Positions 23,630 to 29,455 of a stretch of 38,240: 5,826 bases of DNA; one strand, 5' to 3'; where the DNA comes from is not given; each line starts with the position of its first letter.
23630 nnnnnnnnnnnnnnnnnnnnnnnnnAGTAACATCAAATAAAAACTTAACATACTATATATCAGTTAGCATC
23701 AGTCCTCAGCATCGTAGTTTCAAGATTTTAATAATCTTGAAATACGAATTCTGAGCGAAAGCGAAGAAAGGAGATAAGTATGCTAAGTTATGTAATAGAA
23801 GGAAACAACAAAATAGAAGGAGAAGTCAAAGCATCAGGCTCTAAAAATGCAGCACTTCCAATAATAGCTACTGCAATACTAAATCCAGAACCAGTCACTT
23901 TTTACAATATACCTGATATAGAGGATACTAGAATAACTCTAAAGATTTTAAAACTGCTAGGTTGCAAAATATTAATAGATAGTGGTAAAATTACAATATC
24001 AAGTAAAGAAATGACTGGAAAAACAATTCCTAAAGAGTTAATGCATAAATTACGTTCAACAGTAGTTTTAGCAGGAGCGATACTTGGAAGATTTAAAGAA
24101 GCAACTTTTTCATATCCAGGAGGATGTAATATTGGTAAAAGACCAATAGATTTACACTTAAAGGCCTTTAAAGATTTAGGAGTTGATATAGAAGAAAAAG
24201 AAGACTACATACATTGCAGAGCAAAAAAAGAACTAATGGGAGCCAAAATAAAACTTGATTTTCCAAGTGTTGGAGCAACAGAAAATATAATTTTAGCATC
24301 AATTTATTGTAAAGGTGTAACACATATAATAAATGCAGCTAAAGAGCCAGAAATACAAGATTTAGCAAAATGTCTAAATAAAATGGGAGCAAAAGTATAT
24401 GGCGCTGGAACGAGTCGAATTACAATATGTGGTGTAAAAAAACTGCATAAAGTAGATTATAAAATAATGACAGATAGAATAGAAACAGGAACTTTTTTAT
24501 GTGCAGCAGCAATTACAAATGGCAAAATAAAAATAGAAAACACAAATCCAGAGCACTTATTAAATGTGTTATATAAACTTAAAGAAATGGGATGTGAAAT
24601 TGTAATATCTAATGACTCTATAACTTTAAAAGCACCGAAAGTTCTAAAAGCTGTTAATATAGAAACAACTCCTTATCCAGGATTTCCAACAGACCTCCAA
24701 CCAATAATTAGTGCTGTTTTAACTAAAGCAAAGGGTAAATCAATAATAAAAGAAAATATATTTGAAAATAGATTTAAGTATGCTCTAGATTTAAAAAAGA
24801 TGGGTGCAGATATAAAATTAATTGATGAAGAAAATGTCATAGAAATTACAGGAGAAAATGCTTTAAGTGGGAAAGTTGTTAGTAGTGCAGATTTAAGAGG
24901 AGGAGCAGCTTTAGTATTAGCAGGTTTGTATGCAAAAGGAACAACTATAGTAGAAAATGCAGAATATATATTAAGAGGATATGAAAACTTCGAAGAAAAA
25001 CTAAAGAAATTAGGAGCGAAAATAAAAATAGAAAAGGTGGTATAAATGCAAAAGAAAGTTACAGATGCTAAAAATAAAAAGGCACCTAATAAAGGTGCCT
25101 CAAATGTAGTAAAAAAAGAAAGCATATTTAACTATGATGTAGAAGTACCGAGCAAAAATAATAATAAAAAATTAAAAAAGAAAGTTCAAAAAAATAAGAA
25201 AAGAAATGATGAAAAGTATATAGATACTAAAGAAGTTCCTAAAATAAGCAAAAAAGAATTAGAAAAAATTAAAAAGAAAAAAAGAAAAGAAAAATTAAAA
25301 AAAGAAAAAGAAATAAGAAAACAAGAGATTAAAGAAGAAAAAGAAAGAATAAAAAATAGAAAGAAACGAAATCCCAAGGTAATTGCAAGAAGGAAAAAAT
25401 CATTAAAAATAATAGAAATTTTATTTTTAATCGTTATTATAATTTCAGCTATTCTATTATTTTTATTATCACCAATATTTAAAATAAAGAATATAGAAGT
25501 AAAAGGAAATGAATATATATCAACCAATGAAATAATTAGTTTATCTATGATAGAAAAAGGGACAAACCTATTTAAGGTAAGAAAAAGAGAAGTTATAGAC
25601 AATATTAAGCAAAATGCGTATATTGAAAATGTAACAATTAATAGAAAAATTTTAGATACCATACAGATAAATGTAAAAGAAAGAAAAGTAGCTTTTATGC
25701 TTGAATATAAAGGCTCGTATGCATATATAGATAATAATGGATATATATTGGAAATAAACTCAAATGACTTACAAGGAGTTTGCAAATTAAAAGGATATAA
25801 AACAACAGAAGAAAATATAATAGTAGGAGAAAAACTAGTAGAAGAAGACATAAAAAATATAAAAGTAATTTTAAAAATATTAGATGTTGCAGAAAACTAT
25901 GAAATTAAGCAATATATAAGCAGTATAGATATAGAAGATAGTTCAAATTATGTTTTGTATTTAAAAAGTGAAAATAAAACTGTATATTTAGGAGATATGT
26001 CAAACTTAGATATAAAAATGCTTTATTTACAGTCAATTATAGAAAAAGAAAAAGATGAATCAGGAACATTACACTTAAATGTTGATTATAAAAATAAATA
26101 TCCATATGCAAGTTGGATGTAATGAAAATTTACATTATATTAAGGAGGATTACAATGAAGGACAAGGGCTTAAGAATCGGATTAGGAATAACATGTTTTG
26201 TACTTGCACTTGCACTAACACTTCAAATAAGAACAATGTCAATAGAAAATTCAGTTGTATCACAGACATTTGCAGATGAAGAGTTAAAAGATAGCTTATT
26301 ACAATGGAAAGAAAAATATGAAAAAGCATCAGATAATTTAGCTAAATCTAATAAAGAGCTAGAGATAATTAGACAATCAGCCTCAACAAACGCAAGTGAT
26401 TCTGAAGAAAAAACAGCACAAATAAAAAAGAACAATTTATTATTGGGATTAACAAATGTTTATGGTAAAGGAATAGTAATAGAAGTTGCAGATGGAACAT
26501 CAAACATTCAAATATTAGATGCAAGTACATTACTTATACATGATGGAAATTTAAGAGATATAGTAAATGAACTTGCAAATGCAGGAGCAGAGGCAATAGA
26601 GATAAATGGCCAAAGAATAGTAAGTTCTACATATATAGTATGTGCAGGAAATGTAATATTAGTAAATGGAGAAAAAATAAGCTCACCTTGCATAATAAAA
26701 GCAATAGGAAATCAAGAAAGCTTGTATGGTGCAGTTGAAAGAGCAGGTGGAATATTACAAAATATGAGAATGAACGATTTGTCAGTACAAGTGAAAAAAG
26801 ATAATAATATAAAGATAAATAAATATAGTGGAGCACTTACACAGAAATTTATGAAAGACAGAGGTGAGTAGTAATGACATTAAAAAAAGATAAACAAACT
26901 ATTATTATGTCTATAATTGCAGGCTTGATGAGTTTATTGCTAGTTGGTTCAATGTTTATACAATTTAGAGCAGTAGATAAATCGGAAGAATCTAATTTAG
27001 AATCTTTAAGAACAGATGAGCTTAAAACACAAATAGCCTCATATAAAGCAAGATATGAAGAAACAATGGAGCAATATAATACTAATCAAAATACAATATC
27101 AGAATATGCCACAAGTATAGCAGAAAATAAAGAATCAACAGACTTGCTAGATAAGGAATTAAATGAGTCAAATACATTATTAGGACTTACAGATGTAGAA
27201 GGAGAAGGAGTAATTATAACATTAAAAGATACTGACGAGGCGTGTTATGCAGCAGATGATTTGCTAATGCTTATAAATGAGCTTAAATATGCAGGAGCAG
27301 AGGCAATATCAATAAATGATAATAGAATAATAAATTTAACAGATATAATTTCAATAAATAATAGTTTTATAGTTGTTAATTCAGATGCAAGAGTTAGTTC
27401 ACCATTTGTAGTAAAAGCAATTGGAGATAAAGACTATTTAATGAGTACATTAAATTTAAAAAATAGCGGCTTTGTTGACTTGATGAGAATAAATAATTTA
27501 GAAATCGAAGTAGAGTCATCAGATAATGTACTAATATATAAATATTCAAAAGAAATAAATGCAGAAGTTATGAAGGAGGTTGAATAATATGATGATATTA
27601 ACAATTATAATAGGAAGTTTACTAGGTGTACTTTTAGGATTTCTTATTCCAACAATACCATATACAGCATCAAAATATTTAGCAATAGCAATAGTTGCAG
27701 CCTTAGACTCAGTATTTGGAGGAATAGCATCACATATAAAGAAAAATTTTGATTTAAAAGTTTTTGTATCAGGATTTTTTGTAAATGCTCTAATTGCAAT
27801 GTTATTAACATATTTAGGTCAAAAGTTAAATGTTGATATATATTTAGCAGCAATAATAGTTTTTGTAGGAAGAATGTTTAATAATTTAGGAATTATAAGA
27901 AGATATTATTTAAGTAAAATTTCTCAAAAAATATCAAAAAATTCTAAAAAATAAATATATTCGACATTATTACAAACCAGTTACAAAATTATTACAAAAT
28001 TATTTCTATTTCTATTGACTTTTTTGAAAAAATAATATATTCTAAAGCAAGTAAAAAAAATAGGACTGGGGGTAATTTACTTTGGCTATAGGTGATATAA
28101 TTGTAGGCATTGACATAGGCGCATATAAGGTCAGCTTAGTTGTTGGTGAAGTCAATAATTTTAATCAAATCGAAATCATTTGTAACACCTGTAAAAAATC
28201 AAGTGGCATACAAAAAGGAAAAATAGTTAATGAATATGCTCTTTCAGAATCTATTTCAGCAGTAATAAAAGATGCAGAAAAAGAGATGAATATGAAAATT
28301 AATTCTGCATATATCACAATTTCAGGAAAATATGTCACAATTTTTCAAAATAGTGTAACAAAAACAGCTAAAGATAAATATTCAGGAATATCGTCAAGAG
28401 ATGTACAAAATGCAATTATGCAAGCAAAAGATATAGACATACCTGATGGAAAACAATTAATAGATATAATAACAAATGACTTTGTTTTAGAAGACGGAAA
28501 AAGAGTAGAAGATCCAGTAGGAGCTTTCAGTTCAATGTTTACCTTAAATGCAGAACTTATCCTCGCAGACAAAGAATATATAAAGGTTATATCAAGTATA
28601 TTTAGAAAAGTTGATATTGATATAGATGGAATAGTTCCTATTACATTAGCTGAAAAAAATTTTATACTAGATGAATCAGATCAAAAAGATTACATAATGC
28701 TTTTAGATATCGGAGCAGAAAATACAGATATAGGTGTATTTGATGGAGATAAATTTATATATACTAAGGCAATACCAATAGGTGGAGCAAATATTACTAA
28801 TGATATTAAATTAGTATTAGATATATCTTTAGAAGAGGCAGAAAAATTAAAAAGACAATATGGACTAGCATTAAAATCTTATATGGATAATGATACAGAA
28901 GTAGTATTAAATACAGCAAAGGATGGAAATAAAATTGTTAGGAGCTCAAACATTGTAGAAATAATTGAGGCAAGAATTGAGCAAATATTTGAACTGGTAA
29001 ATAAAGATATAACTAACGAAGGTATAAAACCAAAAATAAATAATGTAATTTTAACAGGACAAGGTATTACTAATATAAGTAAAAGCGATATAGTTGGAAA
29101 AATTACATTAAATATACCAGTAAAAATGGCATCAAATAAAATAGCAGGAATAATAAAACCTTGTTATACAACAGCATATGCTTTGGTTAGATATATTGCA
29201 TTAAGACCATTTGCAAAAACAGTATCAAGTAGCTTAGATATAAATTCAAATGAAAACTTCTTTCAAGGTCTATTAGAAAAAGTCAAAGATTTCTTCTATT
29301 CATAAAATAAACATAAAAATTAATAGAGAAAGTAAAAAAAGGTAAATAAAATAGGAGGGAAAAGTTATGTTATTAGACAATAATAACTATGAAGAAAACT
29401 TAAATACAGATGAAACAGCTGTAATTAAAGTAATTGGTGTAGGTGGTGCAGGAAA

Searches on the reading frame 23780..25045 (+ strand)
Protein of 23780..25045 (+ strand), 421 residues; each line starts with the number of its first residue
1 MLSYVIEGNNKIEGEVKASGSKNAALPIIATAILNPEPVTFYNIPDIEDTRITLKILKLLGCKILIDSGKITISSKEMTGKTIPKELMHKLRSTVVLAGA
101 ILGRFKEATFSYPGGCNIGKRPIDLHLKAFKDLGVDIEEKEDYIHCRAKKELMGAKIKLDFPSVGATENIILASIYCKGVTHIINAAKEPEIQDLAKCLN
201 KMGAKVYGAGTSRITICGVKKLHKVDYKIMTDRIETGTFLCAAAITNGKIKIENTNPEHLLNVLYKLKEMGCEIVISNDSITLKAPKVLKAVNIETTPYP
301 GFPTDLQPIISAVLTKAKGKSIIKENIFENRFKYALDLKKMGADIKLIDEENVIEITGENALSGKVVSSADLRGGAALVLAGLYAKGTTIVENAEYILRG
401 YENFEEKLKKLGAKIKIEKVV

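Call 28: search_protein_families(library=pfam, proteins=[window:23780-25045:+], max_evalue=0.0001)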
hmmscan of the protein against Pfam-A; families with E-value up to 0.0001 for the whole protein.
window:23780-25045:+ (421 aa): 1 family
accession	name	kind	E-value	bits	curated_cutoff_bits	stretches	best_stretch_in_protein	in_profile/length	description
PF00275.25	EPSP_synthase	-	1.3e-97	327.6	22.8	1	7-408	2-417/417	EPSP synthase (3-phosphoshikimate 1-carboxyvinyltransferase)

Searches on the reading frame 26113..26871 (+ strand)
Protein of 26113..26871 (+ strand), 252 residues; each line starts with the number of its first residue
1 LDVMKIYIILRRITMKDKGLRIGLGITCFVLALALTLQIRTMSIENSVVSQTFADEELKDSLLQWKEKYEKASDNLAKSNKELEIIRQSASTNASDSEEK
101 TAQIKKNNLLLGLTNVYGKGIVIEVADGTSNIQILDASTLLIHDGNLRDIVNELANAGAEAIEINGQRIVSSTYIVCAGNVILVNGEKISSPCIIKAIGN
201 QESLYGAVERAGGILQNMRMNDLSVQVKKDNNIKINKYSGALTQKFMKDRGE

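Call 29: search_protein_families(library=pfam, proteins=[window:26113-26871:+], max_evalue=0.0001)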
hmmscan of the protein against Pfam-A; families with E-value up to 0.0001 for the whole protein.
window:26113-26871:+ (252 aa): 1 family
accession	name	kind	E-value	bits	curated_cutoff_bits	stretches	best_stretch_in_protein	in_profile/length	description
PF05949.17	DUF881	-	4.8e-40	137.2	25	1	103-248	1-146/146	Bacterial protein of unknown function (DUF881)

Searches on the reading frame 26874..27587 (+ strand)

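Call 29: search_protein_families(library=pfam, proteins=[window:26874-27587:+], max_evalue=0.0001)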
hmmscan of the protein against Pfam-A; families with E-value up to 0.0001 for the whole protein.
window:26874-27587:+ (237 aa): 1 family
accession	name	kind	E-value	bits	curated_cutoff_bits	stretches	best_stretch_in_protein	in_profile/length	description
PF05949.17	DUF881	-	6.8e-33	114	25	1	95-233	1-145/146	Bacterial protein of unknown function (DUF881)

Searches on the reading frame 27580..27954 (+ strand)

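Call 29: search_protein_families(library=pfam, proteins=[window:27580-27954:+], max_evalue=0.0001)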
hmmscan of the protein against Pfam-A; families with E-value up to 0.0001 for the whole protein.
window:27580-27954:+ (124 aa): 1 family
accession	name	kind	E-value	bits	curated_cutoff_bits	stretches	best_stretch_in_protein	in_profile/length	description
PF06947.17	DUF1290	-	6.8e-34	116.3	24.4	1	26-111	1-86/86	Protein of unknown function (DUF1290)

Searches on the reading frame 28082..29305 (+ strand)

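Call 29: search_protein_families(library=pfam, proteins=[window:28082-29305:+], max_evalue=0.0001)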
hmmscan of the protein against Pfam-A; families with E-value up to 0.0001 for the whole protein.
window:28082-29305:+ (407 aa): 4 families
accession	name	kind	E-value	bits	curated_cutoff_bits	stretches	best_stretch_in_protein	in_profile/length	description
PF14450.12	FtsA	-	4.8e-27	95.3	31.8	1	206-367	1-127/127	Cell division protein FtsA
PF11104.14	PilM_2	-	1.1e-12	48.1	27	1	196-263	173-240/340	Type IV pilus assembly protein PilM;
PF02491.25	SHS2_FTSA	-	6.5e-10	39.7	25.4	1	82-160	1-78/79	SHS2 domain inserted in FTSA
PF06723.19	MreB_Mbl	-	1.3e-05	24.7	27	1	206-359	148-313/327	MreB/Mbl protein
